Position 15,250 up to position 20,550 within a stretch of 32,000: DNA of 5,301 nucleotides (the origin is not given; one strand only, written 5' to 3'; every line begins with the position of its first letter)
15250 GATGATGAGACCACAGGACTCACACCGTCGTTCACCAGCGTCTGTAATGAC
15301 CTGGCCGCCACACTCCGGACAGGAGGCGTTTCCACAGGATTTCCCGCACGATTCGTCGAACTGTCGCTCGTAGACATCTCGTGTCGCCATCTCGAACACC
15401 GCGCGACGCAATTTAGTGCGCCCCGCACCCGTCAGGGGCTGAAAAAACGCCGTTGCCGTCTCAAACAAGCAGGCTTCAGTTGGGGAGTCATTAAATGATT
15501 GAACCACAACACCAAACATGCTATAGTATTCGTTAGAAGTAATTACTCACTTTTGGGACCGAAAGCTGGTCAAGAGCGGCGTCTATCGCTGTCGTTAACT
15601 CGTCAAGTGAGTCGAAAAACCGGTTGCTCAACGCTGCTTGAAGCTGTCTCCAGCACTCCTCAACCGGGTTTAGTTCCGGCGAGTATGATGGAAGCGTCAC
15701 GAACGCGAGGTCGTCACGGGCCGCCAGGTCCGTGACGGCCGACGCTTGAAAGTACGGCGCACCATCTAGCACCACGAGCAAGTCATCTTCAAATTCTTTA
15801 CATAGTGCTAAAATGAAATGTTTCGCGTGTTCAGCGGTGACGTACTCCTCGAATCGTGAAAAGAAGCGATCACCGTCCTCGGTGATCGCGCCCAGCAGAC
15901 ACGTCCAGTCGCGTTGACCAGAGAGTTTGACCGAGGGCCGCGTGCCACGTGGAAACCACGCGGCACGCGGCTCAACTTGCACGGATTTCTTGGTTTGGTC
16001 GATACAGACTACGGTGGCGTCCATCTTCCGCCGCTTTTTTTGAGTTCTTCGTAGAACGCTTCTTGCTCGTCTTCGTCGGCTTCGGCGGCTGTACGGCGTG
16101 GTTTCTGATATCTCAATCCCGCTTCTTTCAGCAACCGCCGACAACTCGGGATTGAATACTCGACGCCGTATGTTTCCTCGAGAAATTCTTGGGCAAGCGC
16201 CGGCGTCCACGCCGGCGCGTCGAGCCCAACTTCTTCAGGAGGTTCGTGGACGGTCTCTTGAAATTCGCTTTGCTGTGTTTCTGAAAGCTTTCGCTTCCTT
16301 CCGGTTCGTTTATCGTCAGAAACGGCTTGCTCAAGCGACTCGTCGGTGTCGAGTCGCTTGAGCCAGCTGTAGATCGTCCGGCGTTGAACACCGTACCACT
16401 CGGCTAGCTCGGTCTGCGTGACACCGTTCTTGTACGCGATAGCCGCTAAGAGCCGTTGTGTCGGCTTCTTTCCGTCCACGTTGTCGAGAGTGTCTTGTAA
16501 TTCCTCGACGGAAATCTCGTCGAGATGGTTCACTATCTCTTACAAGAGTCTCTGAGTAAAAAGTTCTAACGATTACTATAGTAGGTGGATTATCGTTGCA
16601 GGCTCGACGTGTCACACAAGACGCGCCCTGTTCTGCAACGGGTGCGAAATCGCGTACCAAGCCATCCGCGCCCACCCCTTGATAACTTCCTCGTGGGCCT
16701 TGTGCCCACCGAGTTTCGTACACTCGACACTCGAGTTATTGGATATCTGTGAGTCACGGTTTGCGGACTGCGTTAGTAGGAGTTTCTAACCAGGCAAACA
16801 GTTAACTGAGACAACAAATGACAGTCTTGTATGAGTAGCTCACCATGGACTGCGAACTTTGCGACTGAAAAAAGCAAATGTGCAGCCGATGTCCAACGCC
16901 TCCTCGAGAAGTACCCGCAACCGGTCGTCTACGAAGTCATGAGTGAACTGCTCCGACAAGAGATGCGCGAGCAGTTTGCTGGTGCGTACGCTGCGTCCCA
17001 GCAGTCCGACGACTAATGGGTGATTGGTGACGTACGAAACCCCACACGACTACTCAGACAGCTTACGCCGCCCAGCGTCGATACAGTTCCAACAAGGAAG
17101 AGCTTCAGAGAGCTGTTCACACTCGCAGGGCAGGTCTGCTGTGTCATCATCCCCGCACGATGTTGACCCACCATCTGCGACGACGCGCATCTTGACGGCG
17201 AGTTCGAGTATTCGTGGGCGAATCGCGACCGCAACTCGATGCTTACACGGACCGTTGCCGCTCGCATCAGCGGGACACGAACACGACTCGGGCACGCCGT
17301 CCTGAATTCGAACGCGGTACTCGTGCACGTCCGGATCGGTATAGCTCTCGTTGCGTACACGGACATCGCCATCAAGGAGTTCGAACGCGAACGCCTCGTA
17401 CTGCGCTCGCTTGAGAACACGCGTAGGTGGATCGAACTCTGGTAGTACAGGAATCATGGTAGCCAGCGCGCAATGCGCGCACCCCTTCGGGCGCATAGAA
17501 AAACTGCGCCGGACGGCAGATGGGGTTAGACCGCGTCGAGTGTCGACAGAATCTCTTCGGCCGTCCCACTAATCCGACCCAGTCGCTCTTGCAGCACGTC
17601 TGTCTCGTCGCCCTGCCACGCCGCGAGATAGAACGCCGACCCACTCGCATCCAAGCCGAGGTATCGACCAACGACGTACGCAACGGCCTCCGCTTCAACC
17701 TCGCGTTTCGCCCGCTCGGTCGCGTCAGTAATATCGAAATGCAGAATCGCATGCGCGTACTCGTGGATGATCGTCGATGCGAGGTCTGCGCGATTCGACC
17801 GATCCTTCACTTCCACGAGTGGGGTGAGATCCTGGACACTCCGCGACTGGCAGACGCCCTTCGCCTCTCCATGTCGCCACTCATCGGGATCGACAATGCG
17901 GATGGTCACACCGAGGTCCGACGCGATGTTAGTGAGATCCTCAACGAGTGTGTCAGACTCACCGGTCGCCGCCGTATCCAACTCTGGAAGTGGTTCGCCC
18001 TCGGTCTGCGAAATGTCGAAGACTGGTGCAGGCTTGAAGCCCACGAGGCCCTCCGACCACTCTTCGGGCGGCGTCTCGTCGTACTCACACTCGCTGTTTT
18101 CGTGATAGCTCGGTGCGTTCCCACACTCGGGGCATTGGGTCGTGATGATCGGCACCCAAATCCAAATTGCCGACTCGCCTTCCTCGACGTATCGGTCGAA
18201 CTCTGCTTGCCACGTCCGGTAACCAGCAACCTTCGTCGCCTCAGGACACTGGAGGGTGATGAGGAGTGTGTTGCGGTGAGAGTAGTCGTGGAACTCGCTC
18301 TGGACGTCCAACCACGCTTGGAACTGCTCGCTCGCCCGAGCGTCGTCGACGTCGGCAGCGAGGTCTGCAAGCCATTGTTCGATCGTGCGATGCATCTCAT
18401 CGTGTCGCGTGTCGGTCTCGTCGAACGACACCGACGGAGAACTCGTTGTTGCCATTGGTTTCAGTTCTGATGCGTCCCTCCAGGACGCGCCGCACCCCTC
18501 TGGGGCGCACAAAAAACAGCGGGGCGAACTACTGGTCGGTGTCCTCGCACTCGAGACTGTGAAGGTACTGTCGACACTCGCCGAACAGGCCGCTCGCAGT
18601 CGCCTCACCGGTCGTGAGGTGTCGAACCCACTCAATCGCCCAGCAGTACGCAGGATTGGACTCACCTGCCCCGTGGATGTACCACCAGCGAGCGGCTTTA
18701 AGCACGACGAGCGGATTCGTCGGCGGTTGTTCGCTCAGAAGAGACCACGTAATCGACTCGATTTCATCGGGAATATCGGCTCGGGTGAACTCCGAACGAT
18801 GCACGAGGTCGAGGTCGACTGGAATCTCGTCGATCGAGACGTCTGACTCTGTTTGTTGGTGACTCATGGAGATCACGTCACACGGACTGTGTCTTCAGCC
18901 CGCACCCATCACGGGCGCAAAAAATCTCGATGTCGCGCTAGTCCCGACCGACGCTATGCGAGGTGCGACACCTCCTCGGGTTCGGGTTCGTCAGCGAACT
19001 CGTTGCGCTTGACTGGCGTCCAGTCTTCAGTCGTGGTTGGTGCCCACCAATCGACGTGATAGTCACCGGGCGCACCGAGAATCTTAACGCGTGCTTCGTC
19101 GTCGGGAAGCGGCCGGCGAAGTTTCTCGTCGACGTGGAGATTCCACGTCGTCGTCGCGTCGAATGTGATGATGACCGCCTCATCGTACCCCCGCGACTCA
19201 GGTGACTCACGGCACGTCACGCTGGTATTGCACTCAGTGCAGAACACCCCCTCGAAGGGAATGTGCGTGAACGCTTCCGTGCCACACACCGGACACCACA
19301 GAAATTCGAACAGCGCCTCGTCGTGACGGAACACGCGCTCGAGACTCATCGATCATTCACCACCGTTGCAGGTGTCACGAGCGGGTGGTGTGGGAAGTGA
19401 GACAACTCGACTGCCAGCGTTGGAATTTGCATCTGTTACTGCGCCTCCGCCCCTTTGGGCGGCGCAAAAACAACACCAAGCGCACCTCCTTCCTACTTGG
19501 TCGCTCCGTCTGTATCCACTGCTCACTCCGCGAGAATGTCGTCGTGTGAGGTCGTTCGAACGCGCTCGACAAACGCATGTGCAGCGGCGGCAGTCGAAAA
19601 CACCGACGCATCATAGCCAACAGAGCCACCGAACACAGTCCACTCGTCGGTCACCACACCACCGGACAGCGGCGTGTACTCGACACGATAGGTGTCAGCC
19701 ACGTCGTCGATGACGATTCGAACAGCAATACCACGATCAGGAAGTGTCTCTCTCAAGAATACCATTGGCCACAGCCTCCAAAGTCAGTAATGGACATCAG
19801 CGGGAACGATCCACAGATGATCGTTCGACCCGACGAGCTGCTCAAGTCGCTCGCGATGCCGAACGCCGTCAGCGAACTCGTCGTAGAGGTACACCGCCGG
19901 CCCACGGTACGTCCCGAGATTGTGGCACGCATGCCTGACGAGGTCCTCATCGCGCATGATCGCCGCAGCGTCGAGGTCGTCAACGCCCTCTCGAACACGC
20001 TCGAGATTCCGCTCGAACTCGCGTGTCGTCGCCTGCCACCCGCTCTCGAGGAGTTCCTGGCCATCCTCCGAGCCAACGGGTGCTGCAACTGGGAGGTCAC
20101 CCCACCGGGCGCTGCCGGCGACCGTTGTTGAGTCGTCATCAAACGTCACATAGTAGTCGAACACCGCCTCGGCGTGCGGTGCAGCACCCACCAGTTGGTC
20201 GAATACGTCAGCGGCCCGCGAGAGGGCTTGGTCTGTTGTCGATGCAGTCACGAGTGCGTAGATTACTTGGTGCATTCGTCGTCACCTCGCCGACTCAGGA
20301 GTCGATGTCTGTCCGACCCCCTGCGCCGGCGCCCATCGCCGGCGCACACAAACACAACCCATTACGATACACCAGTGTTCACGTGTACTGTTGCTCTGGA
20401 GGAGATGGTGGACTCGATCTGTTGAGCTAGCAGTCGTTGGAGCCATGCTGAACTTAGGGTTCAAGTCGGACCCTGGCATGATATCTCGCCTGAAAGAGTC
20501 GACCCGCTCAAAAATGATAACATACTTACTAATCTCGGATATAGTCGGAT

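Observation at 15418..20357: Strand-specific oligo-T + GC-hairpin motif at every gene boundary of a co-directional cassette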

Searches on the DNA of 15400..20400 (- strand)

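Call 9: search_dna_similar(query=window:15400-20400:-, collection=plasmids, mode=near)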
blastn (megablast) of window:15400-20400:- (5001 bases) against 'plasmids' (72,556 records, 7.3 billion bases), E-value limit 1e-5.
Records with a match: 59; places in all: 112; records where one place covers at least 80% of the query: 0.
Best place of each record, by identity: 90-95% 8; 80-90% 39; 60-80% 12.
By first word of the organism name: Natrinema 11; Haloferax 10; Natribaculum 4; Halorientalis 3; Natronococcus 3; Haloarcula 3; Halobellus 2; Haloterrigena 2; Natrononativus 2; Natronorubrum 2; and 15 more.
By predicted mobility (MOB-suite, as given by PLSDB): non-mobilizable 59.
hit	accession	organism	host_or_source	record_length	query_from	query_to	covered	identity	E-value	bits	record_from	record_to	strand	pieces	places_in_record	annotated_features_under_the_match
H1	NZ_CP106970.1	Haloferax alexandrinus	-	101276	26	5001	77%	92.1%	0e+0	5437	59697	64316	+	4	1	ImmA/IrrE family metallo-endopeptidase | hypothetical protein (x5) | SWIM zinc finger family protein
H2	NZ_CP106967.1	Haloferax alexandrinus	-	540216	1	3818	75%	91.7%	0e+0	5219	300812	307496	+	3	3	ArdC-like ssDNA-binding domain-containing protein | Rrf2 family transcriptional regulator | YdeI/OmpD-associated family protein | hypothetical protein (x6) | SWIM zinc finger family protein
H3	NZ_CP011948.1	Haloferax gibbonsii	whole genome,saline saltern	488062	1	3807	67%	88.2%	0e+0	3968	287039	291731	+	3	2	hypothetical protein (x5) | HD family hydrolase | SWIM zinc finger family protein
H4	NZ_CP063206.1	Haloferax gibbonsii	cultured ...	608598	4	2856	56%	92.4%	0e+0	4020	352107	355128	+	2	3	ArdC-like ssDNA-binding domain-containing protein | hypothetical protein (x4)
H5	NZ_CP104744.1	Haloferax lucentense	-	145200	7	2202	43%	92.2%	0e+0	3068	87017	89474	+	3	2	hypothetical protein (x4)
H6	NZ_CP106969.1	Haloferax alexandrinus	-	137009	3820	4880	21%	94.3%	0e+0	1628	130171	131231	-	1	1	IS630 family transposase | hypothetical protein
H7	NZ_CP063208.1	Haloferax gibbonsii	cultured ...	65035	3820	4881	21%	93.8%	0e+0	1594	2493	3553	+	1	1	none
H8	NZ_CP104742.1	Haloferax lucentense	-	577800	3820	4880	21%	92.4%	0e+0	1511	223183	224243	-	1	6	IS630 family transposase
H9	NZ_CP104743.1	Haloferax lucentense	-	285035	3820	4881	21%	91.9%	0e+0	1485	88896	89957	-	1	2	IS630 family transposase (x2) | hypothetical protein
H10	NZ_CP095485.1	Halorientalis litorea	cell culture,salt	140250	3819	4880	21%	87.5%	0e+0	1225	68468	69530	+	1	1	none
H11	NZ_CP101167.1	Haloglomus halophilum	cell culture,salt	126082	3819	4880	21%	87.5%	0e+0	1225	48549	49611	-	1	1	none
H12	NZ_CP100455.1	Halomarina sp. BND7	cell culture,sediment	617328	3819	4880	21%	86.4%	0e+0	1158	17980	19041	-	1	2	IS630 family transposase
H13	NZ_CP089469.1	Halobacterium noricense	cell culture,sediment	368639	3819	4879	21%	86.4%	0e+0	1155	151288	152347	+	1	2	IS630 family transposase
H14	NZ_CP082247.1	Natrinema sp. SYSU A 869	cell culture,salt lake sediment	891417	3820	4886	21%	84.6%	0e+0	1061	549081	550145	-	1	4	hypothetical protein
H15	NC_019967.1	Natrinema pellirubrum DSM 15624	-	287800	3820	4867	21%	86.2%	0e+0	1133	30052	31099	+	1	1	IS630-like element ISNpe3 family transposase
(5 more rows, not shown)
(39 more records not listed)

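Call 11: get_annotated_region(hit=H1, flank=9000)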
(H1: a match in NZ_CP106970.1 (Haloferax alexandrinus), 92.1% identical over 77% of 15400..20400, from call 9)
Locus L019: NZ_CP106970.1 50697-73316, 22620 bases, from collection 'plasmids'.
description: Haloferax alexandrinus strain BNX82 plasmid pBNX82-4, complete sequence
organism: Haloferax alexandrinus (NCBI taxid 114529)
taxonomy: Archaea; Euryarchaeota; Halobacteria; Halobacteriales; Haloferacaceae; Haloferax; Haloferax alexandrinus
host: -; source: -; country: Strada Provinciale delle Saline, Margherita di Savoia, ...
typing (MOB-suite, as given by PLSDB): non-mobilizable; mating-pair formation MPF_T
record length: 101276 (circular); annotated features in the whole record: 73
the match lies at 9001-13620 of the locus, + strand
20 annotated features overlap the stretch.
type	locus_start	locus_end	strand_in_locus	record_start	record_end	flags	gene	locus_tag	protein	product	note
CDS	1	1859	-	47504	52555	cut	-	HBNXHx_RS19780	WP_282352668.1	DUF4011 domain-containing protein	-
CDS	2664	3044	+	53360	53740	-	-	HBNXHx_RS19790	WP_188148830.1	hypothetical protein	-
CDS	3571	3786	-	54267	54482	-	-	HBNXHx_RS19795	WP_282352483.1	hypothetical protein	-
CDS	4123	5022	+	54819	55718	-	-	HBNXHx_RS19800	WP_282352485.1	DNA-binding protein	-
CDS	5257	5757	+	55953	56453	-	-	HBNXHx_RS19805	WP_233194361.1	hypothetical protein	-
CDS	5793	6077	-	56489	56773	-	-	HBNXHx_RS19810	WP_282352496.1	PadR family transcriptional regulator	-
CDS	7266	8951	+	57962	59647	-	-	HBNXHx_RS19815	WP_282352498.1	hypothetical protein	-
CDS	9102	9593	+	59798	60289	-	-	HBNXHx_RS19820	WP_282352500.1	hypothetical protein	-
CDS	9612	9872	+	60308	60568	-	-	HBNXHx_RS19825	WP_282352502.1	hypothetical protein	-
CDS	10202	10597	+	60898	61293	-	-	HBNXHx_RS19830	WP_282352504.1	hypothetical protein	-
CDS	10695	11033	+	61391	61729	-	-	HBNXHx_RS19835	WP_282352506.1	hypothetical protein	-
CDS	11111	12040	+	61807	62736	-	-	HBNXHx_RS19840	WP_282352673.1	ImmA/IrrE family metallo-endopeptidase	-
CDS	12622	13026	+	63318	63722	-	-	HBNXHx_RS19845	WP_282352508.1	SWIM zinc finger family protein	-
CDS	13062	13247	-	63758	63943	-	-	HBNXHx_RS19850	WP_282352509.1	hypothetical protein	-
CDS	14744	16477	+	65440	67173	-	-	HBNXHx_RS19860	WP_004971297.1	DUF262 domain-containing protein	-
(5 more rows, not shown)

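Call 37: build_rna_model(alignment_id=A2, structure=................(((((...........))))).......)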
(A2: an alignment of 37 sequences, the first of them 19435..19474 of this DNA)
Model R1 built from alignment A2 (37 sequences, 44 columns); structure: as given.
model positions 38; base pairs 5; branch points 0; effective number of sequences 37; information 0.956 bits per position. Calibrated on 0.2 Mb of random sequence (short: E-values are rough).
structure used (alignment columns):
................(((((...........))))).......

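Call 38: search_with_rna_model(model_id=R1, sources=[window, L001, L002, L003, L004, L005, L006, L007, L008, L009, L010, L011, L012, L013, L014, L015, L016, L017, L018, L101, L140, L141], max_evalue=1)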
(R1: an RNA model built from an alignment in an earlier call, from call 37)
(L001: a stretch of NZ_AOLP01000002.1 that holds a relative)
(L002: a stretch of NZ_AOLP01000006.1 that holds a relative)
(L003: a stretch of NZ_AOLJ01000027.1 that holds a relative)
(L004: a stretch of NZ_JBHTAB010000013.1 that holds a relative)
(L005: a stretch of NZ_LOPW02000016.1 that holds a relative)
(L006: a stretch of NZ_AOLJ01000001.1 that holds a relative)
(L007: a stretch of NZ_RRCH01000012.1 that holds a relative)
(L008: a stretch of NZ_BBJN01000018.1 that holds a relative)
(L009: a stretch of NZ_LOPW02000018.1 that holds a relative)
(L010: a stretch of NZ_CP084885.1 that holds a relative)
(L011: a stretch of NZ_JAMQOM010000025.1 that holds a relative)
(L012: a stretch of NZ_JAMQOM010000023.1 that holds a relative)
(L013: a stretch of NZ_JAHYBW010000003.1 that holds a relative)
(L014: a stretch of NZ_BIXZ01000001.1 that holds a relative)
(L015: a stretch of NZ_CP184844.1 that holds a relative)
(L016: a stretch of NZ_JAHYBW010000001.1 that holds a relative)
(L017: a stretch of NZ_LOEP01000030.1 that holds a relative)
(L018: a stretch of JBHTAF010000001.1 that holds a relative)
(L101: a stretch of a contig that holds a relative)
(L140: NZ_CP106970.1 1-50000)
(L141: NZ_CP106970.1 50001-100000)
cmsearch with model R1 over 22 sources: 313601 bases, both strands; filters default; matches with E-value up to 1: 71.
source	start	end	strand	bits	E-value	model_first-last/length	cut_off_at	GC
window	15413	15450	-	43.6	1.9e-10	1-38/38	no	0.63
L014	4945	4982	+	42.8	3.2e-10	1-38/38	no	0.66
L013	6757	6794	+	42.6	3.8e-10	1-38/38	no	0.61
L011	1815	1852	+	42.3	4.8e-10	1-38/38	no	0.61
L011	4391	4428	+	42.2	5.3e-10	1-38/38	no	0.68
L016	6755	6793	+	42.1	5.4e-10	1-38/38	no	0.62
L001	485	522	+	42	6e-10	1-38/38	no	0.66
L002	4939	4976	+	42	6e-10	1-38/38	no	0.66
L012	4944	4981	+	42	6.1e-10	1-38/38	no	0.61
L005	4939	4976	+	41.6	7.8e-10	1-38/38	no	0.68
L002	7452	7489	+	41.5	8.6e-10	1-38/38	no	0.68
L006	4935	4972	+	41.1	1.1e-09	1-38/38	no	0.63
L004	4524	4562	+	40.9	1.3e-09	1-38/38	no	0.56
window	18480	18517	-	40.8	1.4e-09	1-38/38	no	0.68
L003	4939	4976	+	40.8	1.4e-09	1-38/38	no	0.68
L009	4939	4976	+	40.8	1.4e-09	1-38/38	no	0.68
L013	4943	4980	+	40.7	1.5e-09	1-38/38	no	0.61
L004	7889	7926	+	39.7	3.1e-09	1-38/38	no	0.66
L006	4523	4561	+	39.7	3.1e-09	1-38/38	no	0.56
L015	6286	6323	+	39.4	3.8e-09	1-38/38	no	0.71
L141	14266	14303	+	39.2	4.5e-09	1-38/38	no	0.63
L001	74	111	+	39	5.2e-09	1-38/38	no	0.55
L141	11331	11368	+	39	5.2e-09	1-38/38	no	0.55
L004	4935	4972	+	38.8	5.9e-09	1-38/38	no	0.63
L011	6605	6642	+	38.7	6.2e-09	1-38/38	no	0.66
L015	4942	4979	+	38.2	8.7e-09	1-38/38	no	0.66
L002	4527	4565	+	38.1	9.9e-09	1-38/38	no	0.56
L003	4528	4566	+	38.1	9.9e-09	1-38/38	no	0.56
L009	4527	4565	+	38.1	9.9e-09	1-38/38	no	0.56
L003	4431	4469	+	37.7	1.2e-08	1-38/38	no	0.58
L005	4529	4566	+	37.7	1.2e-08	1-38/38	no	0.55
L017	6948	6985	+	37.7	1.3e-08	1-38/38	no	0.66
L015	8829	8866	+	37.5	1.5e-08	1-38/38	no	0.66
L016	8238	8275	+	37.4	1.5e-08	1-38/38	no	0.68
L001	2494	2531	+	37.2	1.8e-08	1-38/38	no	0.74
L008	4925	4962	+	36.7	2.6e-08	1-38/38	no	0.61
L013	8339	8377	+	36.1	4.1e-08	1-38/38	no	0.67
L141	11742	11778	+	35.8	4.8e-08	1-38/38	no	0.62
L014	6757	6794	+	34.8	1.1e-07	1-38/38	no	0.61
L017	4938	4976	+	34.5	1.3e-07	1-38/38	no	0.67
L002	6463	6502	+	34.5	1.3e-07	1-38/38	no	0.65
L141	13269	13308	+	34.5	1.3e-07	1-38/38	no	0.65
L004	6891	6929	+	34.4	1.3e-07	1-38/38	no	0.59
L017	3970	4009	+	34.4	1.4e-07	1-38/38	no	0.62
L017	4528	4566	+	33.8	2.1e-07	1-38/38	no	0.54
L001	1494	1533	+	33.1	3.3e-07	1-38/38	no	0.62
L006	6589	6628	+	33.1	3.3e-07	1-38/38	no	0.62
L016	4941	4979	+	33.1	3.5e-07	1-38/38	no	0.59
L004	3968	4006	+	32.8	4.3e-07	1-38/38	no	0.62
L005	3972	4010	+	32.8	4.3e-07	1-38/38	no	0.62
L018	4924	4963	+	32.7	4.5e-07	1-38/38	no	0.65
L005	5997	6036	+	31.4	1.2e-06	1-38/38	no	0.65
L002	3969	4008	+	31.1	1.4e-06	1-38/38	no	0.62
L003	4380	4419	+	30.9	1.6e-06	1-38/38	no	0.62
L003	4477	4516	+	30.9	1.6e-06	1-38/38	no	0.62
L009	3969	4008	+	30.9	1.6e-06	1-38/38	no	0.62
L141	10773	10812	+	30.9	1.6e-06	1-38/38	no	0.62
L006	3965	4004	+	29.9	3.4e-06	1-38/38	no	0.6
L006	3863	3902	+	26.3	4.3e-05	1-38/38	no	0.64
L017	5951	5989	+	24.4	0.00018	1-38/38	no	0.62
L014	10466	10504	+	22.5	0.00066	1-38/38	no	0.64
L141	17233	17270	+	19.7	0.0051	1-38/38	no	0.53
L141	3307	3347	+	19.1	0.0079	1-38/38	no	0.68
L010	4935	4967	+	18.5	0.012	1-38/38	no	0.58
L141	17719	17755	+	17.7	0.02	1-38/38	no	0.51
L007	1766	1803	+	17.5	0.024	1-38/38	no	0.58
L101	71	84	-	12.6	0.79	15-28/38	no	0.79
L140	45799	45837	+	12.4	0.95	1-38/38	no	0.56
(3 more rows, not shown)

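Call 60: search_with_rna_model(model_id=R1, sources=[L142], max_evalue=1)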
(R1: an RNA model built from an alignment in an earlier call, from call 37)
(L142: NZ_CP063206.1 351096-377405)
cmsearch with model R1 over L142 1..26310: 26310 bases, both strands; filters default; matches with E-value up to 1: 6.
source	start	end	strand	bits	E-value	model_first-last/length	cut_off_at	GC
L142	3061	3098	+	42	5e-11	1-38/38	no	0.66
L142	2650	2688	+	41.4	7.4e-11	1-38/38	no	0.54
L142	13010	13047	+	40.2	1.8e-10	1-38/38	no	0.66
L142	2109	2148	+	34.3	1.2e-08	1-38/38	no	0.65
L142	12013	12052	+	34.3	1.2e-08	1-38/38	no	0.62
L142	1054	1091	+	11.5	0.15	1-38/38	no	0.76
